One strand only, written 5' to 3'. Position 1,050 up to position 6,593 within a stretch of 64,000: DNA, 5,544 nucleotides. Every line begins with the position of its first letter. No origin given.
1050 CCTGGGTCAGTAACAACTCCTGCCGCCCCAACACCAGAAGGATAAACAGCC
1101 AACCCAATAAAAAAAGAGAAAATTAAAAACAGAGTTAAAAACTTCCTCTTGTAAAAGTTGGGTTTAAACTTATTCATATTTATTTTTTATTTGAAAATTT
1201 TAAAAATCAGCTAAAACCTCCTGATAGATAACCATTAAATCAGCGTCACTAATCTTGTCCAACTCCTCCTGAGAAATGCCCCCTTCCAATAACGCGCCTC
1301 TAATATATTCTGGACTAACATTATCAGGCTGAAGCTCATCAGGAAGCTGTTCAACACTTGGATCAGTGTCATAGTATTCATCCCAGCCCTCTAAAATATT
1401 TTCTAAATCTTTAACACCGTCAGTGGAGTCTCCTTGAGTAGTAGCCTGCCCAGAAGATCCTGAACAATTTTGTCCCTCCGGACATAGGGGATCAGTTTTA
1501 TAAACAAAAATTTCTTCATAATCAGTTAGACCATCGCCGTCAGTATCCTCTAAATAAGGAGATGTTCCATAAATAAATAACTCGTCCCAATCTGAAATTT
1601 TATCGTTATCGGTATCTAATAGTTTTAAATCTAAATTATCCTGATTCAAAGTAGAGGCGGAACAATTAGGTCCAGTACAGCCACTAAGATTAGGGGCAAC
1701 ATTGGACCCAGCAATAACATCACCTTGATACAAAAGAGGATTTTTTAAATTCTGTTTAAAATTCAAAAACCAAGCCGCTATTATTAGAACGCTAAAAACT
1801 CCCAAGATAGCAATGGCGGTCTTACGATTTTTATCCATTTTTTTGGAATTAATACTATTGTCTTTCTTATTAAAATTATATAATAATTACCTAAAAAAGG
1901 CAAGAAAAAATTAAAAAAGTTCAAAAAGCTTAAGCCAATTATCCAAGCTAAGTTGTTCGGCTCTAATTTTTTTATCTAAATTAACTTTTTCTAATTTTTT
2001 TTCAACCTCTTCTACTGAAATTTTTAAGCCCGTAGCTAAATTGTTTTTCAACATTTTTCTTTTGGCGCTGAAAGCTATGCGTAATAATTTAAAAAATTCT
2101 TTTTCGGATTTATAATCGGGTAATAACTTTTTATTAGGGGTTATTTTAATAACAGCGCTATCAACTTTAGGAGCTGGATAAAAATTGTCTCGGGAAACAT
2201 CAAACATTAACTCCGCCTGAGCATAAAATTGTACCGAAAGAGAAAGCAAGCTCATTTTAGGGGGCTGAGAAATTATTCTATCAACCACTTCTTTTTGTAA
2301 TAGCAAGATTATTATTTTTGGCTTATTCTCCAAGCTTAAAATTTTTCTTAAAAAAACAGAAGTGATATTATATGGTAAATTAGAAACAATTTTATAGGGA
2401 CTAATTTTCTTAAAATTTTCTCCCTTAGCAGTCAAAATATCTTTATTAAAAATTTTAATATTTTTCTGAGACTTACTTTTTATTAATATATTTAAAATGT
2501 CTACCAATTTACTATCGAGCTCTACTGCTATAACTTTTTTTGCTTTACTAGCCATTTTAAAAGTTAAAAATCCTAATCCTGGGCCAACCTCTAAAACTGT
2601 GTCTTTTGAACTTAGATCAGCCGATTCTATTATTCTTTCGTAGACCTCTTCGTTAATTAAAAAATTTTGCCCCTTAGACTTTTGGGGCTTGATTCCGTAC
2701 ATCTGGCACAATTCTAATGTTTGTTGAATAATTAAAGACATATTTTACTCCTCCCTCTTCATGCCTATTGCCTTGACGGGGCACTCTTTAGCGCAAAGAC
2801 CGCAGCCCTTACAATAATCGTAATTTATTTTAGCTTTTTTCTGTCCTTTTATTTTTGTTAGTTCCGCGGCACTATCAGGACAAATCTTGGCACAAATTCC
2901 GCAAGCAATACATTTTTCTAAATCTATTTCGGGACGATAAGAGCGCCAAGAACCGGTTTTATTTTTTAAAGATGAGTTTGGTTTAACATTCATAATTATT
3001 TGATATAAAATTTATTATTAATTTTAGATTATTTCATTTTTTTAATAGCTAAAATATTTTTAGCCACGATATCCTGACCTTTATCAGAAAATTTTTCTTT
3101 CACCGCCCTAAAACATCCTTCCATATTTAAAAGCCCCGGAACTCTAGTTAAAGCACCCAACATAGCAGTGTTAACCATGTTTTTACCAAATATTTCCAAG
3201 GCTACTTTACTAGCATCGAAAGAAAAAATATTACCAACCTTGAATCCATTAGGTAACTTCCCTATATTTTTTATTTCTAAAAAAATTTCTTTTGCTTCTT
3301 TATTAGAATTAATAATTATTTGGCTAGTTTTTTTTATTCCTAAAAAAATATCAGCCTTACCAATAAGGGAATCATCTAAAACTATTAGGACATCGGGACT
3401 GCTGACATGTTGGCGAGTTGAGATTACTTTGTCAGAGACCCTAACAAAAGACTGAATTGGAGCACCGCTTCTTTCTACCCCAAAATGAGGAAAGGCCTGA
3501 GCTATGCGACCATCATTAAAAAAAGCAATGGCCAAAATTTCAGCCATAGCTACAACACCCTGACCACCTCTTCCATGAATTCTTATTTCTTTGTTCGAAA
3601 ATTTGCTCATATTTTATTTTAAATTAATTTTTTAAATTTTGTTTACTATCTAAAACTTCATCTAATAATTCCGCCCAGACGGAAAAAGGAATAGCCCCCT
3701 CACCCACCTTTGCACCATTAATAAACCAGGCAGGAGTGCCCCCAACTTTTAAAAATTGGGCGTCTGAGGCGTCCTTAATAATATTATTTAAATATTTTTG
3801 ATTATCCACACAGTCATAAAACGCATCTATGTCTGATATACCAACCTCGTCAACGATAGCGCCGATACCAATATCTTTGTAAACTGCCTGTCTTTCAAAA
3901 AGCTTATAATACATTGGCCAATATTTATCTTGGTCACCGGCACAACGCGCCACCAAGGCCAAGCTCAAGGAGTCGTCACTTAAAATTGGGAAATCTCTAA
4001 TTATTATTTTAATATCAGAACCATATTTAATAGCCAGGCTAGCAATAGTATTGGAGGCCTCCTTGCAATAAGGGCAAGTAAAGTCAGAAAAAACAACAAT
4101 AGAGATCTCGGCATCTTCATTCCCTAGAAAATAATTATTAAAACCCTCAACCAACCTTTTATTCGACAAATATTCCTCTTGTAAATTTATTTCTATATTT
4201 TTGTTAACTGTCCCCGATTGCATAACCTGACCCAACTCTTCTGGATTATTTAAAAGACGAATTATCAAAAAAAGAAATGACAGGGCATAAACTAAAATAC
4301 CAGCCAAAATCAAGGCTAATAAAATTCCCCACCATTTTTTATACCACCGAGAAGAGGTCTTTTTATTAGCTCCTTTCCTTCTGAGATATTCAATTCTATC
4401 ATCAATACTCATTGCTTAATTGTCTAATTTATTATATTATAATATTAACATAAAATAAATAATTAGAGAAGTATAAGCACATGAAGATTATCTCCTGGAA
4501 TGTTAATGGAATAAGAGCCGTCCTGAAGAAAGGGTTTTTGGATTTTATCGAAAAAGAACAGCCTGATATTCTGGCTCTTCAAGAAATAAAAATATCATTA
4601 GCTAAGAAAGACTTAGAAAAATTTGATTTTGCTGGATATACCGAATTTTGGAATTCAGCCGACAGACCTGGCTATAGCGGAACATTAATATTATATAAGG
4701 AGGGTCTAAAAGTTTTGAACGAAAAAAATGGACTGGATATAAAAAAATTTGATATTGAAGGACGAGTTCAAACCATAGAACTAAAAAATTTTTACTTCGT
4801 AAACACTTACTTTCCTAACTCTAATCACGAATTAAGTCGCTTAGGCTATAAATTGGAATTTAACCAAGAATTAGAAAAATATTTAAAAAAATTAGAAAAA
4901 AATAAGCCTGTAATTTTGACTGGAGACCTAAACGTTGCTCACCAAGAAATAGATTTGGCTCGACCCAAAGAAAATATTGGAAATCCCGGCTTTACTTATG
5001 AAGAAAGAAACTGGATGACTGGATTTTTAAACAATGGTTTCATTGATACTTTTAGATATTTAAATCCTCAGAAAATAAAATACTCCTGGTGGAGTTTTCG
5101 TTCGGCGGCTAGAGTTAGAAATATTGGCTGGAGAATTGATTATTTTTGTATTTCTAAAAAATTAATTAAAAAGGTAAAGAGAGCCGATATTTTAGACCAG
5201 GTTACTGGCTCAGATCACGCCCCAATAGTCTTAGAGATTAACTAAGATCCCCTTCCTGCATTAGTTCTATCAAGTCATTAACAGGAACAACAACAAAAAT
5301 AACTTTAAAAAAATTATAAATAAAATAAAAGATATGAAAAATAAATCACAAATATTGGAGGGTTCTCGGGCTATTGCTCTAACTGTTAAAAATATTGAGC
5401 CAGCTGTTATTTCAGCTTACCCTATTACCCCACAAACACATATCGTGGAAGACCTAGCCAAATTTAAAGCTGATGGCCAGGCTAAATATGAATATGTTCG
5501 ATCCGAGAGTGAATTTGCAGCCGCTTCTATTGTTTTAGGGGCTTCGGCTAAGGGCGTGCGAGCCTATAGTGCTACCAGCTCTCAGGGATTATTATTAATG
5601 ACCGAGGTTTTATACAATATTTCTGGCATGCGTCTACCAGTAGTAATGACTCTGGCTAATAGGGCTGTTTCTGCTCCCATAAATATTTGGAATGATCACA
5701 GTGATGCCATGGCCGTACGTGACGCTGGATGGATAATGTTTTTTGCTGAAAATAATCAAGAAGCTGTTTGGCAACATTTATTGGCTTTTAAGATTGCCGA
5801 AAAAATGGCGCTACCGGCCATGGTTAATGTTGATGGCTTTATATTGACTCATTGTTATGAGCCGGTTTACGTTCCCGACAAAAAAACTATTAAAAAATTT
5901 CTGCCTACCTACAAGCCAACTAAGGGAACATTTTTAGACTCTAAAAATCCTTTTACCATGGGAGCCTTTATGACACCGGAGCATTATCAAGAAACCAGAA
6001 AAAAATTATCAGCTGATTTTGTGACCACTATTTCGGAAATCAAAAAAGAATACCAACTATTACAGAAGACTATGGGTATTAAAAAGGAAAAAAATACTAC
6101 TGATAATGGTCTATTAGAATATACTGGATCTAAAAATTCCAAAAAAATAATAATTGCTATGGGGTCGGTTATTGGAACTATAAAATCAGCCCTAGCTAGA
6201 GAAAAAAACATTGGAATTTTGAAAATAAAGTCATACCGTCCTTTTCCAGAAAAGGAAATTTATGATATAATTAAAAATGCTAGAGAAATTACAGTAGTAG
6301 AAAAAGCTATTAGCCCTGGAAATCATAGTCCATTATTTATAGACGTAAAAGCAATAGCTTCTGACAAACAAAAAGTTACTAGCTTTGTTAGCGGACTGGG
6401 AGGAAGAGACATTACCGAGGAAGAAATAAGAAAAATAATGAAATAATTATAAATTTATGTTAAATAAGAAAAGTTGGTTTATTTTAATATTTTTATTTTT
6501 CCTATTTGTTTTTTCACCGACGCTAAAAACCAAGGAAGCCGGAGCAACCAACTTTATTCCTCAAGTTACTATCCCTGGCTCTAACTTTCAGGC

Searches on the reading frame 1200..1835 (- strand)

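Call 3: search_protein_families(library=pfam, proteins=[window:1200-1835:-], max_evalue=1)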
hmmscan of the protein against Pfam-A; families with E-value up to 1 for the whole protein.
window:1200-1835:- (211 aa): 3 families
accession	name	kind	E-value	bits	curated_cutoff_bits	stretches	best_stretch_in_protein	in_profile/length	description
PF18884.5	TSP3_bac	-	7.9e-07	29.3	25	1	97-117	1-20/22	Bacterial TSP3 repeat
PF13409.12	GST_N_2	-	0.23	12.5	25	0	76-112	30-66/70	Glutathione S-transferase, N-terminal domain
PF10208.15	ARMET_C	-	0.43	10.5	23.5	1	141-153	9-21/43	ARMET, C-terminal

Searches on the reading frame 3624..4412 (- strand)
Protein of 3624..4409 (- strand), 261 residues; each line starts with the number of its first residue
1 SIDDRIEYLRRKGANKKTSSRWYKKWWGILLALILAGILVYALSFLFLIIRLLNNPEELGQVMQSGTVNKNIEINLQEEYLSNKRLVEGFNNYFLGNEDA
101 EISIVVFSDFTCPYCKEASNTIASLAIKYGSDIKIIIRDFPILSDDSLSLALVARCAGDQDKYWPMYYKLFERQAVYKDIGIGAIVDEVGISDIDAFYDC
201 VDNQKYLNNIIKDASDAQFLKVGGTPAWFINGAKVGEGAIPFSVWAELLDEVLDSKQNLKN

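Call 3: search_protein_families(library=pfam, proteins=[window:3624-4409:-], max_evalue=1)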
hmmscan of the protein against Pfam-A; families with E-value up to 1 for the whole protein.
window:3624-4409:- (261 aa): 8 families
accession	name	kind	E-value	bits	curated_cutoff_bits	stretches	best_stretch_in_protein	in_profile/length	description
PF13462.12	Thioredoxin_4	-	1.2e-23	84.6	23.2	1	93-250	6-164/165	Thioredoxin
PF01323.26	DSBA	-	8.2e-16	58.8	25.6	1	104-244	2-185/191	DSBA-like thioredoxin domain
PF13098.12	Thioredoxin_2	-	1.1e-05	26.1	27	1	102-248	7-103/104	Thioredoxin-like domain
PF13728.12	TraF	-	0.0045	17.3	23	1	100-136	129-165/224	F plasmid transfer operon protein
PF13192.12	Thioredoxin_3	-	0.0078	16.7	24.8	0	212-241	37-66/76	Thioredoxin domain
PF00462.30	Glutaredoxin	-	0.012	16.2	22.9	1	104-129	1-26/60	Glutaredoxin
PF05545.16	FixQ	-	0.064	13.6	29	1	21-43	8-30/49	Cbb3-type cytochrome oxidase component FixQ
PF05605.18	zf-Di19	-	0.08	13.6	27.5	1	109-125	2-17/54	Drought induced 19 protein (Di19), zinc-binding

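Call 56: search_protein_families(library=ncbifam, proteins=[window:3627-4412:-], max_evalue=0.01)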
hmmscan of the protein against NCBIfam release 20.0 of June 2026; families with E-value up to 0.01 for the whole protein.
window:3627-4412:- (262 aa): 4 families
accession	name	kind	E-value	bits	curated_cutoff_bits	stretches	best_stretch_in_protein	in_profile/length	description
NF041057.1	Rcas_1661_fam_Se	equivalog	1.7e-19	70.4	190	1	79-252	69-246/247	Rcas_1661 family thioredoxin-like (seleno)lipoprotein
TIGR02180.1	GRX_euk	equivalog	5.5e-05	23.3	87.25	1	105-129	1-25/84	glutaredoxin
NF008657.0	PRK11657.1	equivalog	0.00056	19.2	124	1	97-118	113-134/251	thiol:disulfide interchange protein DsbG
TIGR02187.2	PDO_seleno_TRX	equivalog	0.0077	15.6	185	0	99-129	126-156/209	protein disulfide oxidoreductase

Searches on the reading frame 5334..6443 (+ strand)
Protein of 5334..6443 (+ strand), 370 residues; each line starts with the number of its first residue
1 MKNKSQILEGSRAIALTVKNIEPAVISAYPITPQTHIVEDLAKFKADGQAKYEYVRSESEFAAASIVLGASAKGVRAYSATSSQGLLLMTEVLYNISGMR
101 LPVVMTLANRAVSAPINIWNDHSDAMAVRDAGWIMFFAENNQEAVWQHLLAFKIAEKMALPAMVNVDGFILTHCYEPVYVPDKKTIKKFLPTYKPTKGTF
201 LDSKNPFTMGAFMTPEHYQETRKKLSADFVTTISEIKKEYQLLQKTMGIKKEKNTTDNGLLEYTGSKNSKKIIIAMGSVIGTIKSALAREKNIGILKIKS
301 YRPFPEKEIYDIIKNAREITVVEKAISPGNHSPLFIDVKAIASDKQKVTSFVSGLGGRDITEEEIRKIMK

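Call 3: search_protein_families(library=pfam, proteins=[window:5334-6443:+], max_evalue=1)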
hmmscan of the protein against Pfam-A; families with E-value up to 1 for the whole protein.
window:5334-6443:+ (370 aa): 4 families
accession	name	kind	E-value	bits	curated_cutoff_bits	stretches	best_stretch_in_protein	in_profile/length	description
PF01855.24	POR_N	-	3.5e-68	230.2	27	1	19-231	4-221/231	Pyruvate flavodoxin/ferredoxin oxidoreductase, thiamine diP-bdg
PF17147.9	PFOR_II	-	4.5e-23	82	27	1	271-365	3-102/102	Pyruvate:ferredoxin oxidoreductase core domain II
PF12426.13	DUF3674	-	0.0012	19.2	22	1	153-185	3-35/41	RNA dependent RNA polymerase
PF16870.10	OxoGdeHyase_C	-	0.18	12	27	1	266-316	27-80/151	2-oxoglutarate dehydrogenase C-terminal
